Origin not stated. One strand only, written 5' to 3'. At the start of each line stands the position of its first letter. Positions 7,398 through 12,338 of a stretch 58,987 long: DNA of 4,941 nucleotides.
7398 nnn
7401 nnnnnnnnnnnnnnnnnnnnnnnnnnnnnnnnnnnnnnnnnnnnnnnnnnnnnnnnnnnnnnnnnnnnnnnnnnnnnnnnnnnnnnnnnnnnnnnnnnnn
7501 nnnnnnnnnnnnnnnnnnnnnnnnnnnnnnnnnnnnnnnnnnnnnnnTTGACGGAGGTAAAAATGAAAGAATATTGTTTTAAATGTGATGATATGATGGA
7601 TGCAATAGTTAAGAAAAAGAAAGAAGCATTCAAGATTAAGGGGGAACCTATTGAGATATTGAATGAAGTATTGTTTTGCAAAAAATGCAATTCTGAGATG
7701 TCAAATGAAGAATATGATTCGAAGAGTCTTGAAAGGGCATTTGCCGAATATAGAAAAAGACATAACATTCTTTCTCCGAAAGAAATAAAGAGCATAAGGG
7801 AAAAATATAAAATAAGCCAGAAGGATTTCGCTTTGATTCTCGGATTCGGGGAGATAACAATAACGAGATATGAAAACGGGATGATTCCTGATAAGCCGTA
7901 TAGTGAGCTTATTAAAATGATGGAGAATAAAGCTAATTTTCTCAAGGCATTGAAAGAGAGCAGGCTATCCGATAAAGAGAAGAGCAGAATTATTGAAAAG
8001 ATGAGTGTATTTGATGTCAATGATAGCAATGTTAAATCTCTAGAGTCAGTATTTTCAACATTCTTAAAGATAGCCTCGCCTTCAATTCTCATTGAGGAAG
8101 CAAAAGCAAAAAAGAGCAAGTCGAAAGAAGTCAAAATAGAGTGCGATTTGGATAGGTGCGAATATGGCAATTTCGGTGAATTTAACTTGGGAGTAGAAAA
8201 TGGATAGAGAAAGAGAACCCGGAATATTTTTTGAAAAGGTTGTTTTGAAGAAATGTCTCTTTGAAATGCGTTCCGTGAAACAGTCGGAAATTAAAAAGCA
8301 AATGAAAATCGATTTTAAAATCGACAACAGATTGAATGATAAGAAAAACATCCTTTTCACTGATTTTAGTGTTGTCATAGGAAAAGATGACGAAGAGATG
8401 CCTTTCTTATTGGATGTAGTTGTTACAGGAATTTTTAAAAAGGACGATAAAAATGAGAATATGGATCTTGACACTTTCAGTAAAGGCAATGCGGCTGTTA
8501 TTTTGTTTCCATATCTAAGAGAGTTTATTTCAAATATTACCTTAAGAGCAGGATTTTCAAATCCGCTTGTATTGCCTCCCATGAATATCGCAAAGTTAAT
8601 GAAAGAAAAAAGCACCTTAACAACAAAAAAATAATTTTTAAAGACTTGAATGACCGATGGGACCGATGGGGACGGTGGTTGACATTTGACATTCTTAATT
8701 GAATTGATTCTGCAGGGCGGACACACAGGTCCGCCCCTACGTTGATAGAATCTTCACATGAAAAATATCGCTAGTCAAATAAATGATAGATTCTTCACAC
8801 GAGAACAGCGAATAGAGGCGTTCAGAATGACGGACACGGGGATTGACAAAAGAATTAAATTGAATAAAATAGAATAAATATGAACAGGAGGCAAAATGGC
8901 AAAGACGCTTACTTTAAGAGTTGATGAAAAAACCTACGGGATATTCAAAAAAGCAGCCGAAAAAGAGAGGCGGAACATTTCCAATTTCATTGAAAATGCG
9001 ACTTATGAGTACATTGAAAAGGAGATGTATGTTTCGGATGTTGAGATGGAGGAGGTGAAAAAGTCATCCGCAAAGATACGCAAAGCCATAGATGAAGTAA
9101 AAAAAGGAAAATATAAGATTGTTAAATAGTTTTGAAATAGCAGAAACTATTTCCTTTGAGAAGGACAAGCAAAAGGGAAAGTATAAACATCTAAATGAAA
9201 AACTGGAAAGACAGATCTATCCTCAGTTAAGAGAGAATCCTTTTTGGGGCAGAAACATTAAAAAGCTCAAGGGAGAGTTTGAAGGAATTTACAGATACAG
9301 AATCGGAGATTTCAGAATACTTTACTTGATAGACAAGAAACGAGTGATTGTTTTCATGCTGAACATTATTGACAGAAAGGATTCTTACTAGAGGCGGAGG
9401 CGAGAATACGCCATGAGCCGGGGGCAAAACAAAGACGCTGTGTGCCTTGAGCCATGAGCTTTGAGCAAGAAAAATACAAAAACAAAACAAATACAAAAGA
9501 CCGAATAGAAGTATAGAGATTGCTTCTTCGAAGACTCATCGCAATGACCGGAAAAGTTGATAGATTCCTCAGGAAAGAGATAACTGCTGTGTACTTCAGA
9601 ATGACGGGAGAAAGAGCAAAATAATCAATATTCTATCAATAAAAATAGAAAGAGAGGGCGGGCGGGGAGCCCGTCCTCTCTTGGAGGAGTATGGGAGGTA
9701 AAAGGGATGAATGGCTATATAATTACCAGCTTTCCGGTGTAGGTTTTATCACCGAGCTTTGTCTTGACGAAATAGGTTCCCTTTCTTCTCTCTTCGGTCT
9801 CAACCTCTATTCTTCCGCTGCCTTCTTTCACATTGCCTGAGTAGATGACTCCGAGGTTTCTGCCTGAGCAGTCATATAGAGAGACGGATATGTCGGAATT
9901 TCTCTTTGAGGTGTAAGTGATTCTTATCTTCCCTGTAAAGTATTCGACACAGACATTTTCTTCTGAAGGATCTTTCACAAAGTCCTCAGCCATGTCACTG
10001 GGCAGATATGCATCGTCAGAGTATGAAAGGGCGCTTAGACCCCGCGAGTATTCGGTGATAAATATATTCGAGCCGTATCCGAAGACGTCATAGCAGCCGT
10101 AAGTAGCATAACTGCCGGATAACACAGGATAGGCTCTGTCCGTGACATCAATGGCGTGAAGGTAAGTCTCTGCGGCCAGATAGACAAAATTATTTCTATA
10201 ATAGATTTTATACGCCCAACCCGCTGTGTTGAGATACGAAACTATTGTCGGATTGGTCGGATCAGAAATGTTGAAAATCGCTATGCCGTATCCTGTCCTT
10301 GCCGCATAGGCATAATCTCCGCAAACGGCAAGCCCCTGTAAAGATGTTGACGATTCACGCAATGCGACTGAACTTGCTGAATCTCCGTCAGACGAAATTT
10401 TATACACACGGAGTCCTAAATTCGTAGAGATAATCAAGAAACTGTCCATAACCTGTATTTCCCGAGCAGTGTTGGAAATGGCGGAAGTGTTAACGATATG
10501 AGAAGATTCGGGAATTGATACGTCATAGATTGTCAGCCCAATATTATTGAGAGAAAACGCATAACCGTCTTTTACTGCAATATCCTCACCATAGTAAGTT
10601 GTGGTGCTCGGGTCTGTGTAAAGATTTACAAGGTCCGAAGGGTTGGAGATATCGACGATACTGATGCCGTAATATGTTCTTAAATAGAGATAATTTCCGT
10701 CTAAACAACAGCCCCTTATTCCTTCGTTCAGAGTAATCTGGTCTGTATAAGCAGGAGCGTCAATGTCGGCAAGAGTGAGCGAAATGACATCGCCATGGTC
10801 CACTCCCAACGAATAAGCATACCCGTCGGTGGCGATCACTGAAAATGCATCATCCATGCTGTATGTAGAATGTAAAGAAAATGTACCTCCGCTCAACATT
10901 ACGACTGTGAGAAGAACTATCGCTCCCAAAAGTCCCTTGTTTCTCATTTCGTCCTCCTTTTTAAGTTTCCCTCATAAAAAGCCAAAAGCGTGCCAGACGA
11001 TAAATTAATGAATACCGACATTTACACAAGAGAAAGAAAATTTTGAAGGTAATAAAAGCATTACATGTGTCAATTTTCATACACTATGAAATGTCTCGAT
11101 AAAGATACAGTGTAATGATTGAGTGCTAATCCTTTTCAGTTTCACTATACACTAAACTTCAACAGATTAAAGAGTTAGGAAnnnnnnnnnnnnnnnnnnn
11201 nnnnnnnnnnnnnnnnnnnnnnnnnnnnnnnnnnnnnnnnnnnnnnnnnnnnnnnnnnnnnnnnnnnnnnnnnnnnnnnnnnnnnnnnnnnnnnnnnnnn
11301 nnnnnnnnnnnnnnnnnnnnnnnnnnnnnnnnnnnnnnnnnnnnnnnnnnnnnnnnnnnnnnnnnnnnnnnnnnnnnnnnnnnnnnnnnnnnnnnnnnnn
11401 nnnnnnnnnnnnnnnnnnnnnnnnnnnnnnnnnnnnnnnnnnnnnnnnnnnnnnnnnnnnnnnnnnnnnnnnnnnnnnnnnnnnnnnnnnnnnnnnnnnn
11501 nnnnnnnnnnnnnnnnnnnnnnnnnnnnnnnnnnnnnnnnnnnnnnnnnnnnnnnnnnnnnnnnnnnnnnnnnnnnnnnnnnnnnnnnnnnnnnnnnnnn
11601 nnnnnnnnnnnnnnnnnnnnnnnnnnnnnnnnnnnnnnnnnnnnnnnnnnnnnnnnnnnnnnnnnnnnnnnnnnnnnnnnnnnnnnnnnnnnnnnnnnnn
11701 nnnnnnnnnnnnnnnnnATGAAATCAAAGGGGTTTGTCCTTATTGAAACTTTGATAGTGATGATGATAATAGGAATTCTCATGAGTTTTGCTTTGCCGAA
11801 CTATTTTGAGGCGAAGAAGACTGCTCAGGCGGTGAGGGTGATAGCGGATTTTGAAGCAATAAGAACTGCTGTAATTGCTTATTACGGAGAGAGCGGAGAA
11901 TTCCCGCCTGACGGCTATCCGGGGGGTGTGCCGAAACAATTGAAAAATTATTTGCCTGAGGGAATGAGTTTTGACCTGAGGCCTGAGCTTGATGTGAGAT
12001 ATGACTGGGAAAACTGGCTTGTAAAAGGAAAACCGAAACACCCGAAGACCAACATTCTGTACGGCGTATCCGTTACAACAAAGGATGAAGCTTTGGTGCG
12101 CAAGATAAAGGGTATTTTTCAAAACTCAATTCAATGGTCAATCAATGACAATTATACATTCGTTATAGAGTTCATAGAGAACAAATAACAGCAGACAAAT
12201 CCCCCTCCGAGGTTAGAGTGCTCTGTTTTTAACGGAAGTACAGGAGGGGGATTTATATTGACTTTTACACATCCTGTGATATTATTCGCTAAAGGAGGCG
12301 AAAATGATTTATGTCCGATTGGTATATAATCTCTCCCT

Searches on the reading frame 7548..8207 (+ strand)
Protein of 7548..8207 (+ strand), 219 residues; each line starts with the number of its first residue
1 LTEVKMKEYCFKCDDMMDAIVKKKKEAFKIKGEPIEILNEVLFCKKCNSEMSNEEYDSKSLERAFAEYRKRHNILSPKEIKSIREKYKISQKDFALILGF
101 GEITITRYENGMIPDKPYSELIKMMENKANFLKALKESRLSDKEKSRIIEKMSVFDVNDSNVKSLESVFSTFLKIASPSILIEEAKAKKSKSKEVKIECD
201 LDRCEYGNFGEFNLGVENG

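Call 3: search_protein_families(library=pfam, proteins=[window:7548-8207:+], max_evalue=1)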
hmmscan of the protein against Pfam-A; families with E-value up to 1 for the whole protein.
window:7548-8207:+ (219 aa): 12 families
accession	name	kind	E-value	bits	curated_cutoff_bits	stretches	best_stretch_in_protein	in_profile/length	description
PF15731.11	MqsA_antitoxin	-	2.4e-11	44.3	30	1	17-133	9-128/131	Antitoxin component of bacterial toxin-antitoxin system, MqsA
PF01381.28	HTH_3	-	2e-06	28.2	23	1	80-115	1-37/55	Helix-turn-helix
PF12844.13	HTH_19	-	2.4e-05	24.6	30.2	1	80-126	4-49/64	Helix-turn-helix domain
PF19057.6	PH_19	-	0.014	15.5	23.2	1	7-58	10-61/150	PH domain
PF01191.24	RNA_pol_Rpb5_C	-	0.036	14.3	23.5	1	69-97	9-37/73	RNA polymerase Rpb5, C-terminal domain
PF23836.1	DUF7206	-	0.05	14.6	25.6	1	3-62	23-81/107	Family of unknown function (DUF7206)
PF22495.2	HTH_92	-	0.089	12.6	27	1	82-124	2-44/45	RsaL-like HTH domain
PF14279.12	HNH_5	-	0.11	12.9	27.5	1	31-53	23-45/56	HNH endonuclease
PF01956.21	EMC3_TMCO1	-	0.21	11.8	27.1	1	49-123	40-87/169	Integral membrane protein EMC3/TMCO1-like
PF13560.12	HTH_31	-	0.31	11.8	27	1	80-114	6-40/64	Helix-turn-helix domain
PF15470.12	DUF4637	-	0.56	10.5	27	1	40-53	19-32/43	C17orf50 C-terminal zinc-binding domain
PF02150.21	Zn_ribbon_RPB9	-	0.95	9.8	25.2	0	43-57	3-17/36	RNA polymerases M/15 Kd subunit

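Call 4: search_protein_families(library=ncbifam, proteins=[window:7548-8207:+], max_evalue=1)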
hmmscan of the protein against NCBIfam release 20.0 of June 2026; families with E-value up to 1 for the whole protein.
window:7548-8207:+ (219 aa): 7 families
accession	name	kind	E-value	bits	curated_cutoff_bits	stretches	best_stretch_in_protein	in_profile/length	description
TIGR03830.1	CxxCG_CxxCG_HTH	subfamily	9.4e-27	93.3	61.8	1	10-135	1-126/127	type II TA system antitoxin MqsA family protein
NF041575.1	antitoxPezA_Strep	equivalog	0.00052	20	290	1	78-129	4-53/158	type II toxin-antitoxin system antitoxin PezA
TIGR03070.1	couple_hipB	subfamily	0.0006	19.7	71.65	1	79-111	6-38/58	type II toxin-antitoxin system Y4mF family antitoxin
TIGR00270.2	TIGR00270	equivalog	0.0081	16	110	1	78-129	78-127/159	multiprotein bridging factor aMBF1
NF041201.1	recomb_XisF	equivalog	0.011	14.7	375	1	23-166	277-428/465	fdxN element excision recombinase XisF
NF041265.1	NadS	equivalog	0.024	14.9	60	1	78-110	33-65/94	NadS family protein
NF041951.1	phage_RstR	subfamily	0.039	14.2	80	1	78-112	5-39/108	RstR family transcriptional repressor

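Call 5: search_protein_families(library=padloc, proteins=[window:7548-8207:+], max_evalue=1)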
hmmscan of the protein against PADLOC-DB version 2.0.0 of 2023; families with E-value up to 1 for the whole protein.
window:7548-8207:+ (219 aa): 1 family
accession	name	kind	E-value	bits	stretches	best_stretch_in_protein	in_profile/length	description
PDLC03949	RmrA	-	0.0057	13.6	1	75-151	2-81/363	-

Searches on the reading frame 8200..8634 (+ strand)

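Call 3: search_protein_families(library=pfam, proteins=[window:8200-8634:+], max_evalue=1)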
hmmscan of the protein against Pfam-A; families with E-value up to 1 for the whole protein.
window:8200-8634:+ (144 aa): 1 family
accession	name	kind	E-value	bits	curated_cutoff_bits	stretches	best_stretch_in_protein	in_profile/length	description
PF02556.19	SecB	-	6.3e-12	46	26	1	7-137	6-137/141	Preprotein translocase subunit SecB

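Call 4: search_protein_families(library=ncbifam, proteins=[window:8200-8634:+], max_evalue=1)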
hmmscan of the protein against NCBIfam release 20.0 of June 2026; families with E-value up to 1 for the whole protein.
window:8200-8634:+ (144 aa): 7 families
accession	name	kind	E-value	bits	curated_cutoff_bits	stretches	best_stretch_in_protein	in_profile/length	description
NF004393.0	PRK05751.1-4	equivalog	1.4e-10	41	180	1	11-138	19-147/165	protein-export chaperone SecB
TIGR00809.1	secB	equivalog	2.4e-10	40.5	102.8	1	25-137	26-136/140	protein-export chaperone SecB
NF004391.0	PRK05751.1-2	equivalog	3.8e-09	36.4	223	1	4-137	17-151/171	protein-export chaperone SecB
NF004394.0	PRK05751.1-5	equivalog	8.4e-09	35.4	181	1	4-138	5-140/156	protein-export chaperone SecB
NF004392.0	PRK05751.1-3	equivalog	1.8e-08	34.3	143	1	26-139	36-148/160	protein-export chaperone SecB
NF004390.0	PRK05751.1-1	equivalog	3.9e-05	23.4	277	1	26-134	31-137/155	protein-export chaperone SecB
NF009590.0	PRK13031.1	equivalog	0.00086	19.6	244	1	1-132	1-134/149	preprotein translocase subunit SecB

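Call 5: search_protein_families(library=padloc, proteins=[window:8200-8634:+], max_evalue=1)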
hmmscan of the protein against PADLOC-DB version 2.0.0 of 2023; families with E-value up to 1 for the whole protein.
window:8200-8634:+ (144 aa): 2 families
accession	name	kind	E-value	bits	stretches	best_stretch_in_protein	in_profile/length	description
PDLC04072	PD-T4-9_C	-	3.8e-20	70.4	1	29-143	22-134/135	-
PDLC04071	PD-T4-9_C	-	3.8e-13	47.8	1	25-138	17-126/130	-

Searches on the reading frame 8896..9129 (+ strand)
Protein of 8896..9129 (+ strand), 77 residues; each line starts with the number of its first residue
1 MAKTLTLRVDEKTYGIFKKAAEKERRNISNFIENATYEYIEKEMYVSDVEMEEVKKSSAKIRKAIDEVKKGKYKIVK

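Call 39: search_protein_families(library=pfam, proteins=[window:8896-9129:+], max_evalue=0.01)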
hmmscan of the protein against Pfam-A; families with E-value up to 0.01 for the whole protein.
window:8896-9129:+ (77 aa): 4 families
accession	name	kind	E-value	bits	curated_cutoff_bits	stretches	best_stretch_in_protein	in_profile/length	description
PF19807.5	DUF6290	-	7.4e-06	26.5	27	1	3-70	2-70/72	Family of unknown function (DUF6290)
PF01402.27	RHH_1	-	0.00041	20.6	20.5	1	5-41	2-38/39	Ribbon-helix-helix protein, copG family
PF08681.18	TacA1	-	0.0017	18.7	21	1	5-37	2-34/80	Antitoxin TacA 1-like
PF19891.5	DUF6364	-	0.0068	17.3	27.3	1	1-61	1-49/70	Family of unknown function (DUF6364)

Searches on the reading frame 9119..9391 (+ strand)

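Call 39: search_protein_families(library=pfam, proteins=[window:9119-9391:+], max_evalue=0.01)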
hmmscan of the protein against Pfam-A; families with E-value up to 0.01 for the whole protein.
window:9119-9391:+ (90 aa): 1 family
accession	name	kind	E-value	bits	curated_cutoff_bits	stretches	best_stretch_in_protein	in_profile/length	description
PF05016.21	ParE_toxin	-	6.8e-07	30.2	23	1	23-90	26-89/89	ParE toxin of type II toxin-antitoxin system, parDE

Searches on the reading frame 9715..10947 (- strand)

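Call 39: search_protein_families(library=pfam, proteins=[window:9715-10947:-], max_evalue=0.01)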
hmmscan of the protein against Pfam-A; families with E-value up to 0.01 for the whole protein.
window:9715-10947:- (410 aa): 3 families
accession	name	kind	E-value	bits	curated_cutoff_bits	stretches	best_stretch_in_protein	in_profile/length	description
PF08309.17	LVIVD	-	2.4e-15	56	20.2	3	204-241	5-42/42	LVIVD repeat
PF18962.6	Por_Secre_tail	-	5.1e-07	30.3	27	1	338-409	7-75/75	Secretion system C-terminal sorting domain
PF21544.3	PorZ_N_b_propeller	-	0.0031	18.2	27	0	68-102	72-106/154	TSS9, PorZ, N-terminal beta-propeller domain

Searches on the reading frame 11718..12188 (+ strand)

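Call 39: search_protein_families(library=pfam, proteins=[window:11718-12188:+], max_evalue=0.01)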
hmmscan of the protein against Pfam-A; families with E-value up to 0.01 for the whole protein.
window:11718-12188:+ (156 aa): 1 family
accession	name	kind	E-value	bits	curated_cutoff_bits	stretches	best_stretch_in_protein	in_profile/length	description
PF07963.17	N_methyl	-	0.00043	20.2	21.2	1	2-26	3-27/27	Prokaryotic N-terminal methylation motif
